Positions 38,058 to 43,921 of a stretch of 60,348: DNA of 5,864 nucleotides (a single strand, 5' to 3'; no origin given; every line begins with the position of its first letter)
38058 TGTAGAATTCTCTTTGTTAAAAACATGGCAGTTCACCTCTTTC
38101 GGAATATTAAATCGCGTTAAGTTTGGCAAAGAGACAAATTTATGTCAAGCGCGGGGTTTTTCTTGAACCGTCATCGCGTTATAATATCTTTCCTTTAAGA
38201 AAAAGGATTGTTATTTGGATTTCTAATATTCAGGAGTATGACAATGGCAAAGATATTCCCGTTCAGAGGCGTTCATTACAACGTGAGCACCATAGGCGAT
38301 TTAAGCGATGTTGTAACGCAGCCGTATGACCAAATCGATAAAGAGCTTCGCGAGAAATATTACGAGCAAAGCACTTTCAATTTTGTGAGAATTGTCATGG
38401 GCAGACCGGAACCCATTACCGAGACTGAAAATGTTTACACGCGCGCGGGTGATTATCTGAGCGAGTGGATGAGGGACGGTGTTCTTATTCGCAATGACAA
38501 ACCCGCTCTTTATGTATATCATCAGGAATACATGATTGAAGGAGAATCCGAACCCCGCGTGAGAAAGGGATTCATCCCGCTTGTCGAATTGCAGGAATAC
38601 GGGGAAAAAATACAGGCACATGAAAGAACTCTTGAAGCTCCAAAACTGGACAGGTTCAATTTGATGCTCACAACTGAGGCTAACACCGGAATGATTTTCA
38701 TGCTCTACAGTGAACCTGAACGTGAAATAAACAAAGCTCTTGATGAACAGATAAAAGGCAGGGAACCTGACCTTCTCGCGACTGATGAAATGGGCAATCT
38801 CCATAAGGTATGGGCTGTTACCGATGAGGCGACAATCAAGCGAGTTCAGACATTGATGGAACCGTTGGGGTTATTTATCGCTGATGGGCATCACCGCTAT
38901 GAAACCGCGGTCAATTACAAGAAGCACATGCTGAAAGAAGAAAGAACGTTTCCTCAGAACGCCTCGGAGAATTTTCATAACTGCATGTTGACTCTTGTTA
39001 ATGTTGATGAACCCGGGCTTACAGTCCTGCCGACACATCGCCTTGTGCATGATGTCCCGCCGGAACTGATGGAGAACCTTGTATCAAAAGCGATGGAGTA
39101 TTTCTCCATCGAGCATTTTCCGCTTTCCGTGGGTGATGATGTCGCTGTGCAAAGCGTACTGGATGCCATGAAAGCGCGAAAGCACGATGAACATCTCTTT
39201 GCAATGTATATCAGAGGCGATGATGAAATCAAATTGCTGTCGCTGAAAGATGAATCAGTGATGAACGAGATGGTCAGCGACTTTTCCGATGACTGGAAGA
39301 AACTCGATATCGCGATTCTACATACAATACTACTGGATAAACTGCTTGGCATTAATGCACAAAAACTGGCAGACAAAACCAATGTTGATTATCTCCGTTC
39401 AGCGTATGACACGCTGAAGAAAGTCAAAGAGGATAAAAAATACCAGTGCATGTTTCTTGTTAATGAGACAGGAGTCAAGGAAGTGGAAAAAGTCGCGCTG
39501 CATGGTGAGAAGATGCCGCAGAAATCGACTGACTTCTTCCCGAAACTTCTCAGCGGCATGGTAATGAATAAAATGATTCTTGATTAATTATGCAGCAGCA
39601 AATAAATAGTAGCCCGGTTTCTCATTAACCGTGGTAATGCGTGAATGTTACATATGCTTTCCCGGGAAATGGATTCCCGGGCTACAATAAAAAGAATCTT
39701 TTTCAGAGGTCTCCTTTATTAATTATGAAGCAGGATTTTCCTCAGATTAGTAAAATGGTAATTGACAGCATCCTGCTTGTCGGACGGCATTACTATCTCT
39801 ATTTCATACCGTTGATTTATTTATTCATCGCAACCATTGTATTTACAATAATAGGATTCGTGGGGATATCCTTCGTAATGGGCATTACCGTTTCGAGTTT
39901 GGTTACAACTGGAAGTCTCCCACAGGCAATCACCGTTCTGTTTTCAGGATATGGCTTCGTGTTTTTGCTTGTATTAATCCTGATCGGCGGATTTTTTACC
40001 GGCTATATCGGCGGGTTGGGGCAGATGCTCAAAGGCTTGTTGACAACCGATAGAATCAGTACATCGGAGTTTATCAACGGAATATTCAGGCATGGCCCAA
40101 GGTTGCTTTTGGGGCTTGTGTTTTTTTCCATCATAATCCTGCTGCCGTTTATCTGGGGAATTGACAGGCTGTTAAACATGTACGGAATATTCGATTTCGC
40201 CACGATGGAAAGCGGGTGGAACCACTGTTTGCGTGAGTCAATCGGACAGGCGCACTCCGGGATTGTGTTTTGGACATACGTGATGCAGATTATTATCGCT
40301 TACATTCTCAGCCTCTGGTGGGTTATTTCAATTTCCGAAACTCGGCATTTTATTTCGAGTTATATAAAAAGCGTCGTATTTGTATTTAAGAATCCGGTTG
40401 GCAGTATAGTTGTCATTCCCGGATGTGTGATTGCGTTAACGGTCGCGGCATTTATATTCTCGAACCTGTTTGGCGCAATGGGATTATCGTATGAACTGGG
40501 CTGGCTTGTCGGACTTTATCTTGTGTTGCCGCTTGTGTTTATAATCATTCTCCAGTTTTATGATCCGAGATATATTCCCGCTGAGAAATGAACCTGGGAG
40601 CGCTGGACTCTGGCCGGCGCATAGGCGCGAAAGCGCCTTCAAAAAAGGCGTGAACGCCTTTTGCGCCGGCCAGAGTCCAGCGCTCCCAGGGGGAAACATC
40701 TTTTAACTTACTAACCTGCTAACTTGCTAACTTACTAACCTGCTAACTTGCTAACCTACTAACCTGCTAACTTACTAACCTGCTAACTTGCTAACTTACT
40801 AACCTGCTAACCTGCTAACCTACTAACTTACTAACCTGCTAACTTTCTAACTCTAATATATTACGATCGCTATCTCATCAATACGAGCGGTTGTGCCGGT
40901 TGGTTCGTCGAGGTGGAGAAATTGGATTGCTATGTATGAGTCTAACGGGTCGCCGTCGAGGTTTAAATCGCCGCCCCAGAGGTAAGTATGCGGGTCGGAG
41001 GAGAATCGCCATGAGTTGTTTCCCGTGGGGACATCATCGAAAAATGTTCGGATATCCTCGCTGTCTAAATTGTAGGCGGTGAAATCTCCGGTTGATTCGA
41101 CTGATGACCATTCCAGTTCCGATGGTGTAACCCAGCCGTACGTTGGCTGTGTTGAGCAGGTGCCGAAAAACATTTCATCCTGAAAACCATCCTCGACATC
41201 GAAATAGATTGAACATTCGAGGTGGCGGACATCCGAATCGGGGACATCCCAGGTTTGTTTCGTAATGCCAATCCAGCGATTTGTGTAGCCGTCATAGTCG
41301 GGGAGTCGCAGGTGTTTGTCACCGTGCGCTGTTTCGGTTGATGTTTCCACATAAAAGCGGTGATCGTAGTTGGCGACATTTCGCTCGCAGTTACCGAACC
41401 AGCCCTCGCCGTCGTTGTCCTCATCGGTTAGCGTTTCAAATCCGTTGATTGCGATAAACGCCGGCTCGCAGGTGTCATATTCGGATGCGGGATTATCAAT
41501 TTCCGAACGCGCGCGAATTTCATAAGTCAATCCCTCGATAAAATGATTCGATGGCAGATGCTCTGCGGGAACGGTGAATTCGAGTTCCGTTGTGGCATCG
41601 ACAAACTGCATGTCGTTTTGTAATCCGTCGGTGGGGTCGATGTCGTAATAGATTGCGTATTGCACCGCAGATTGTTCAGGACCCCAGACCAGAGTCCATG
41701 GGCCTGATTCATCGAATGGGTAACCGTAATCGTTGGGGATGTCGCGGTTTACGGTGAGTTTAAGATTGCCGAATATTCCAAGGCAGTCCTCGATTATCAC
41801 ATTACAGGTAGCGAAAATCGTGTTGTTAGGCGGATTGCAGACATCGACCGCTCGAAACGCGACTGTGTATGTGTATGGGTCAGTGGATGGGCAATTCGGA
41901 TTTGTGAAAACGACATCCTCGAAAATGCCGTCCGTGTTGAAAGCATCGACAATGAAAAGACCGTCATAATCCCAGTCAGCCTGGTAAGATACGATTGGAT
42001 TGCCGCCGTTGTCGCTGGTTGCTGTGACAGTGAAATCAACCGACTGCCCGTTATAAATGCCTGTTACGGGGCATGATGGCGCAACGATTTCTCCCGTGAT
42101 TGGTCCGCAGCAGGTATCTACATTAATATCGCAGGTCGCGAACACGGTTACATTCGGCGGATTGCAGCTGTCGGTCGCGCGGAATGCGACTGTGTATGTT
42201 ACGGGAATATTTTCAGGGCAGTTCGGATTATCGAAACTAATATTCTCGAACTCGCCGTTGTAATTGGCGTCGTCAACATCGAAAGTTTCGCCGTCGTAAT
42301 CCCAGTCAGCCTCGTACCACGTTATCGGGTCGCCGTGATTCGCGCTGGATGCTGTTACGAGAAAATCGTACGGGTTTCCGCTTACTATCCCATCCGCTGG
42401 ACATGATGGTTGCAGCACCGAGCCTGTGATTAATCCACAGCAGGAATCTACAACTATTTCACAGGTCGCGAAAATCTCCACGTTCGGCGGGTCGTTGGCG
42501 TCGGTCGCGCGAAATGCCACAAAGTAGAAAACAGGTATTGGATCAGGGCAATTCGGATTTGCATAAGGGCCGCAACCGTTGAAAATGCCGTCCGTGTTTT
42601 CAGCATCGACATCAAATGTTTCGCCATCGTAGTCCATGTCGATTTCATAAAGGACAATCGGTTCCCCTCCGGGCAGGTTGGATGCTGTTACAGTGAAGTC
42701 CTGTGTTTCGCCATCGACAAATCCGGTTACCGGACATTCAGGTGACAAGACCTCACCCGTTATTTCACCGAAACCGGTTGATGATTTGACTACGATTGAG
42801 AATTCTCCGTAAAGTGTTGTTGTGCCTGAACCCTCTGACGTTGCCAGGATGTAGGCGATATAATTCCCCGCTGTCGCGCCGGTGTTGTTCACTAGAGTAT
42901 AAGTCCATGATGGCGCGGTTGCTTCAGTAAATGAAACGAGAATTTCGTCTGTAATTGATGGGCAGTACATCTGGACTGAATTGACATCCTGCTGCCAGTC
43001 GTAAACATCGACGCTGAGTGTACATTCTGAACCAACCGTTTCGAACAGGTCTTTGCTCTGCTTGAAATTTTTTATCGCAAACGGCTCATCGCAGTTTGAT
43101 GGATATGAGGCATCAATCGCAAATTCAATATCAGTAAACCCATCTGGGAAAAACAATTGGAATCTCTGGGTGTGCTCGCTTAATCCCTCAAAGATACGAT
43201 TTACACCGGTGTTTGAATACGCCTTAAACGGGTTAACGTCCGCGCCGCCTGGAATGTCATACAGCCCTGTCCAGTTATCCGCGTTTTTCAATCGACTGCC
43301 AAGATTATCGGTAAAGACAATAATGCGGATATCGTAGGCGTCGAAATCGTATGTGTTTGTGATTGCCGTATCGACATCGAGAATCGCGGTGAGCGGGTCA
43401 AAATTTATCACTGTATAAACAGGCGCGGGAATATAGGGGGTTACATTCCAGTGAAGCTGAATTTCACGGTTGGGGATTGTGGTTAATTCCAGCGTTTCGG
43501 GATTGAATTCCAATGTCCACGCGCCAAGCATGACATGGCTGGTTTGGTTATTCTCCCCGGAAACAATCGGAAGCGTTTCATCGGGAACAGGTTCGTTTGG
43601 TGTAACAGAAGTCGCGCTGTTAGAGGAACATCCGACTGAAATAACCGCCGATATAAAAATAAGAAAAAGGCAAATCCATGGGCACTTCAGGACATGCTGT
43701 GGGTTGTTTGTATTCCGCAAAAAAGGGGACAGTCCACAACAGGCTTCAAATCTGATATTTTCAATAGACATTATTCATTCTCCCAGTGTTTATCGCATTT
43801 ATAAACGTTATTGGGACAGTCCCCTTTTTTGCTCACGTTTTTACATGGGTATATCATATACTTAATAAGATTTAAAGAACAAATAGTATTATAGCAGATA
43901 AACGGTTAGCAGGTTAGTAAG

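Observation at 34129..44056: Four phased octamer arrays (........)n, 10-29 units each, clustered within 10 kb around secreted-protein genes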

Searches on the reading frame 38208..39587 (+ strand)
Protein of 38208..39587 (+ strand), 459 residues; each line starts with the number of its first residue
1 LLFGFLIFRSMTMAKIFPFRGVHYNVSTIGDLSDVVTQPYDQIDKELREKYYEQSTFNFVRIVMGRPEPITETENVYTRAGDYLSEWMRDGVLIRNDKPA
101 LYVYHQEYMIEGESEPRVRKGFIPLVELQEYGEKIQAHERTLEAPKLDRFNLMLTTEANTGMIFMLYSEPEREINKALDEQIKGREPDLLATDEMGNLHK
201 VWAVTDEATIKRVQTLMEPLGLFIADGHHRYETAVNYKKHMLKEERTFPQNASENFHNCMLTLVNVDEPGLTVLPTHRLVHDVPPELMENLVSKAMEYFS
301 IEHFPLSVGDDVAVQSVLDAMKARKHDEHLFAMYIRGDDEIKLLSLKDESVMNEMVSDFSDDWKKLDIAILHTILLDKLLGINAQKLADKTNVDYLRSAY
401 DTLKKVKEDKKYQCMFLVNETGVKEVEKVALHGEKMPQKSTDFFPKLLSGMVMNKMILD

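Call 9: search_protein_families(library=pfam, proteins=[window:38208-39587:+], max_evalue=0.01)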
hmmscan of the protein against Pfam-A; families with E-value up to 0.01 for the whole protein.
window:38208-39587:+ (459 aa): 1 family
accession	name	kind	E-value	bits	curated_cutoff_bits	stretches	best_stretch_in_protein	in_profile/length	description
PF06245.16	DUF1015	-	4.8e-83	279.2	25.8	1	16-355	1-311/325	Protein of unknown function (DUF1015)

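Call 32: find_related_loci(query=window:38208-39587:+, collection=metagenome_contigs, flank=8000)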
Query window:38208-39587:+ (459 aa) in metagenome_contigs; peptide patterns used: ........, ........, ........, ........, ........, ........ (x = any residue, [..] = any of these).
55 stretches matched a pattern; 1 encode a relative of the query (tblastn E <= 1e-3); 1 distinct loci.
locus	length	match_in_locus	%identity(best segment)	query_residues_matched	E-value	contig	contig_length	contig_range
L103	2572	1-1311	73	20-459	0e+0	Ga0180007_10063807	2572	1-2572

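Call 35: find_encoding_contigs(protein=window:38208-39587:+, flank=6000, max_places=10)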
Protein window:38208-39587:+ (459 aa): no gene with exactly this product is on record in the collection.

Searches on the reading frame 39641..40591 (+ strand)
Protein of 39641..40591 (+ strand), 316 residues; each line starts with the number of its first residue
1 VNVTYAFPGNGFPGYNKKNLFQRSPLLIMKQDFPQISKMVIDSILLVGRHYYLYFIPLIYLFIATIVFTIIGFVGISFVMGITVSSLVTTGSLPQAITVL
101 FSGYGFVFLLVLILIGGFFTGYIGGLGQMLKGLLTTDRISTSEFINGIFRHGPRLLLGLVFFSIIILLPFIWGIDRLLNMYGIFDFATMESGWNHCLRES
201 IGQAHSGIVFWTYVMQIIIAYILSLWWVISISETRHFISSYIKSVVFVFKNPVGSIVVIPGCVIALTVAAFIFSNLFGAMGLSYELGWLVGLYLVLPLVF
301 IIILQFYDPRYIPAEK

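Call 9: search_protein_families(library=pfam, proteins=[window:39641-40591:+], max_evalue=0.01)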
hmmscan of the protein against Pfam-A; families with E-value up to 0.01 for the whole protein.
window:39641-40591:+ (316 aa): 0 families

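Call 36: find_encoding_contigs(protein=window:39725-40591:+, flank=4000, max_places=10)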
Protein window:39725-40591:+ (288 aa): 6 contigs read that carry it; 5 places shown.
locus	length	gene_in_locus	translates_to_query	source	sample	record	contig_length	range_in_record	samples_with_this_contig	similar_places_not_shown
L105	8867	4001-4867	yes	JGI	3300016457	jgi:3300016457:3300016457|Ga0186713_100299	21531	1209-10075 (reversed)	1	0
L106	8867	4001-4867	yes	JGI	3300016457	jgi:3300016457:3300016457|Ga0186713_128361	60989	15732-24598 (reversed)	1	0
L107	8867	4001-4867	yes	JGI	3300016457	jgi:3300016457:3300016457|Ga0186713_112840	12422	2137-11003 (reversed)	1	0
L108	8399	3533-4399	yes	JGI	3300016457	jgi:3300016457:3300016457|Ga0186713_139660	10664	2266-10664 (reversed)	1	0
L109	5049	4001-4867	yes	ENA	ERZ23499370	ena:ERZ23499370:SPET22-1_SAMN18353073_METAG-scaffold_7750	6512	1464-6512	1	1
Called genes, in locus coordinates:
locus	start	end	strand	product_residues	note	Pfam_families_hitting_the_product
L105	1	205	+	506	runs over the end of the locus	PF06739:SBBP (faint)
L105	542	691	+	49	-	-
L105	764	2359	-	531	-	-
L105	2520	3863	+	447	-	PF06245:DUF1015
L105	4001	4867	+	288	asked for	-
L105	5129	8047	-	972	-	-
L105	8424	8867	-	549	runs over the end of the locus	?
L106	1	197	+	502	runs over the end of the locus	PF06739:SBBP (faint)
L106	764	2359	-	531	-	-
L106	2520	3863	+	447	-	PF06245:DUF1015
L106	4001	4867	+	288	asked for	-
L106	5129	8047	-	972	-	-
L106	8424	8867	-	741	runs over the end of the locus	PF01663:Phosphodiest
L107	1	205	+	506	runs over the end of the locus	PF06739:SBBP (faint)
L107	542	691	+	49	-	-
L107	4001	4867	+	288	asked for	-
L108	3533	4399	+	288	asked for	-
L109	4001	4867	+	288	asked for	-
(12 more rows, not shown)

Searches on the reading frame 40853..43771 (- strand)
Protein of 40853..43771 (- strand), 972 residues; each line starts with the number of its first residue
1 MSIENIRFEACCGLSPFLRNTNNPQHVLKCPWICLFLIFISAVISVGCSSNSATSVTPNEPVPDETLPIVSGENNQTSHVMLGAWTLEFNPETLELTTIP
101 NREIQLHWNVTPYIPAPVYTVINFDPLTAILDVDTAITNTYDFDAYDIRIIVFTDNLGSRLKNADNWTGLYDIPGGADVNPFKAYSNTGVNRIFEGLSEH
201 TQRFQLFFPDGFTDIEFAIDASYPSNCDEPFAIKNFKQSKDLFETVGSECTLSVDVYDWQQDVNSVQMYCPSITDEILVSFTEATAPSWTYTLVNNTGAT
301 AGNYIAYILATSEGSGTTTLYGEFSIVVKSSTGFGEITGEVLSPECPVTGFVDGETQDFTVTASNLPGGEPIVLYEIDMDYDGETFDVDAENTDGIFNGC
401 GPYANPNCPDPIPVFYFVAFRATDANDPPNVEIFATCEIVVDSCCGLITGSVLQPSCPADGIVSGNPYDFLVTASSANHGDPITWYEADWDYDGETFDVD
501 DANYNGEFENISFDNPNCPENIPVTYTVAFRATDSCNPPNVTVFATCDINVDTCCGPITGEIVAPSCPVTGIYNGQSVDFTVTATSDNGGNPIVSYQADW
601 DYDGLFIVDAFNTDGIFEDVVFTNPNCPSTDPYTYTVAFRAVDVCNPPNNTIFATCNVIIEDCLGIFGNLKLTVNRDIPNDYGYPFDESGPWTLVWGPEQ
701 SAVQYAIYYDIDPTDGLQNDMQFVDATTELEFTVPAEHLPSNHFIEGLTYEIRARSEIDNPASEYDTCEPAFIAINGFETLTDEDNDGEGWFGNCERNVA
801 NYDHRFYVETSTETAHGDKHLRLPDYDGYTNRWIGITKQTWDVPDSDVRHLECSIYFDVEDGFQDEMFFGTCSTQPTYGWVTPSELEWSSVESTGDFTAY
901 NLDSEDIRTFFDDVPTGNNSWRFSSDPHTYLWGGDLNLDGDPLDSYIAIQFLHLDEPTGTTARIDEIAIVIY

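Call 9: search_protein_families(library=pfam, proteins=[window:40853-43771:-], max_evalue=0.01)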
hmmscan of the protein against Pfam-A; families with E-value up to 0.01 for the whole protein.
window:40853-43771:- (972 aa): 0 families

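Call 34: find_encoding_contigs(protein=window:40853-43771:-, flank=4000, max_places=10)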
Protein window:40853-43771:- (972 aa): 1 contig read that carries it; 1 place shown.
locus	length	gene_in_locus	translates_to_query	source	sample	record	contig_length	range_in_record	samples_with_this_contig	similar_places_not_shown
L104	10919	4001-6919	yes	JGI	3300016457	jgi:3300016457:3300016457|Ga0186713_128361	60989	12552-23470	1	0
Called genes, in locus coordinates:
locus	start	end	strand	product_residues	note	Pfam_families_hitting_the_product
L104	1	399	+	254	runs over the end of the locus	PF01144:CoA_trans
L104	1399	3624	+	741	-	PF01663:Phosphodiest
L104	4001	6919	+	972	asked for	-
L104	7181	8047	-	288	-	-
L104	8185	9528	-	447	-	PF06245:DUF1015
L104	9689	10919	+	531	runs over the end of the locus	-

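Call 69: search_protein_families(library=pfam, proteins=[window:40853-43771:-], max_evalue=0.01)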
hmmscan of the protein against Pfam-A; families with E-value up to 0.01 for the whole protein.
window:40853-43771:- (972 aa): 0 families
